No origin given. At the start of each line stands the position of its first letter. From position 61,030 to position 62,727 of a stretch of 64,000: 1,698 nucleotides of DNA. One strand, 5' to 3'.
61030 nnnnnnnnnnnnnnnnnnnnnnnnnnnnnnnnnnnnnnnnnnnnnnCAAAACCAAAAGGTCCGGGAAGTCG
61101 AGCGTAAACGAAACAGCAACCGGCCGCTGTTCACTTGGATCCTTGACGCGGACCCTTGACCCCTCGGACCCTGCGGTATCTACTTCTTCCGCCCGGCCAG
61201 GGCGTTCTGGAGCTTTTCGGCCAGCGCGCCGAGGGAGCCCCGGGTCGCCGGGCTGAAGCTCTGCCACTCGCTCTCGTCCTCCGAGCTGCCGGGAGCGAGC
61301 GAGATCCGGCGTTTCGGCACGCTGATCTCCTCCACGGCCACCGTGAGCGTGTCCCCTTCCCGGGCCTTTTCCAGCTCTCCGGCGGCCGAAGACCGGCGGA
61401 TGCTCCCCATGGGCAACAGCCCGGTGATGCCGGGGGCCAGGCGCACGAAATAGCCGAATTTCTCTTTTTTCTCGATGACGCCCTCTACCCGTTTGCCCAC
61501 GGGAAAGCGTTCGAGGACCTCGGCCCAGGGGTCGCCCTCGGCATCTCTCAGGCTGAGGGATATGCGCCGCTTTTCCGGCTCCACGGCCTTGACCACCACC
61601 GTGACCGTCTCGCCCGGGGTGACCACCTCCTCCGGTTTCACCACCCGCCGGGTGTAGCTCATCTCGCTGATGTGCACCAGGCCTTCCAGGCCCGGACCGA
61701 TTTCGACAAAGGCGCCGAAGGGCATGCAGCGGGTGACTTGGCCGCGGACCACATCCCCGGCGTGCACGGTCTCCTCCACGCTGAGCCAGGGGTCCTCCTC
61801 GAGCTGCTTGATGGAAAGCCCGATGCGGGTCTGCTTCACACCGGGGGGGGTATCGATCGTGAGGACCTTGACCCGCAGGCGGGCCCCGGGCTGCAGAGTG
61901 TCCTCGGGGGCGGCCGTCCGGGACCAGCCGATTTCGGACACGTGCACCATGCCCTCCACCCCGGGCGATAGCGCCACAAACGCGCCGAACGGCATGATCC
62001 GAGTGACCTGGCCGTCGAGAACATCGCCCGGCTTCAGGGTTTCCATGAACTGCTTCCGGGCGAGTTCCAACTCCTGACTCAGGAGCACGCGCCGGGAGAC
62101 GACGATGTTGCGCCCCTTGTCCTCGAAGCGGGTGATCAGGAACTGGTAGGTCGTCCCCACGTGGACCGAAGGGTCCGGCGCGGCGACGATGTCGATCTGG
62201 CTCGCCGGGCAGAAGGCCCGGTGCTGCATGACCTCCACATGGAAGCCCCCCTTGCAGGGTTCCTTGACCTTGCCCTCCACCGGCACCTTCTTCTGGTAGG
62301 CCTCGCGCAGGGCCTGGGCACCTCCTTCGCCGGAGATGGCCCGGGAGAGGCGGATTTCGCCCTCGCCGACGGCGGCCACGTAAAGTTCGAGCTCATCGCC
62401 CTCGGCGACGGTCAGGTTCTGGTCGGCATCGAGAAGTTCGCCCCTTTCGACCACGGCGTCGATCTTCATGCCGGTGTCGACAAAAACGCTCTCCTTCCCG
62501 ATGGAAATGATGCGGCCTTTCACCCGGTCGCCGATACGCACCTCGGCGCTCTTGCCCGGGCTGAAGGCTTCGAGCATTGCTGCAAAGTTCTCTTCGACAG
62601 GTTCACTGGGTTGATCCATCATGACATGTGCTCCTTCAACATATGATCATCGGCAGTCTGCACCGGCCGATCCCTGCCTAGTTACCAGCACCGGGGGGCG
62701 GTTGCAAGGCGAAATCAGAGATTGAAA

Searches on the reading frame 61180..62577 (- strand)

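Call 54: search_protein_families(library=pfam, proteins=[window:61180-62577:-], max_evalue=0.00001)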
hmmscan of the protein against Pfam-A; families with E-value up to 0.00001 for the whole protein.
window:61180-62577:- (465 aa): 3 families
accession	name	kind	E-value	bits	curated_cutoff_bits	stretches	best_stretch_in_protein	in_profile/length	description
PF00575.29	S1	-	3.2e-68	226.5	22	4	272-344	3-74/74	S1 RNA binding domain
PF23459.1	S1_RRP5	-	6.1e-26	91.2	27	2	272-343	2-72/72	RRP5 S1 domain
PF21710.3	Spt6_S1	-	1.1e-07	32.5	27.5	0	268-345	11-88/91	Spt6, S1/OB domain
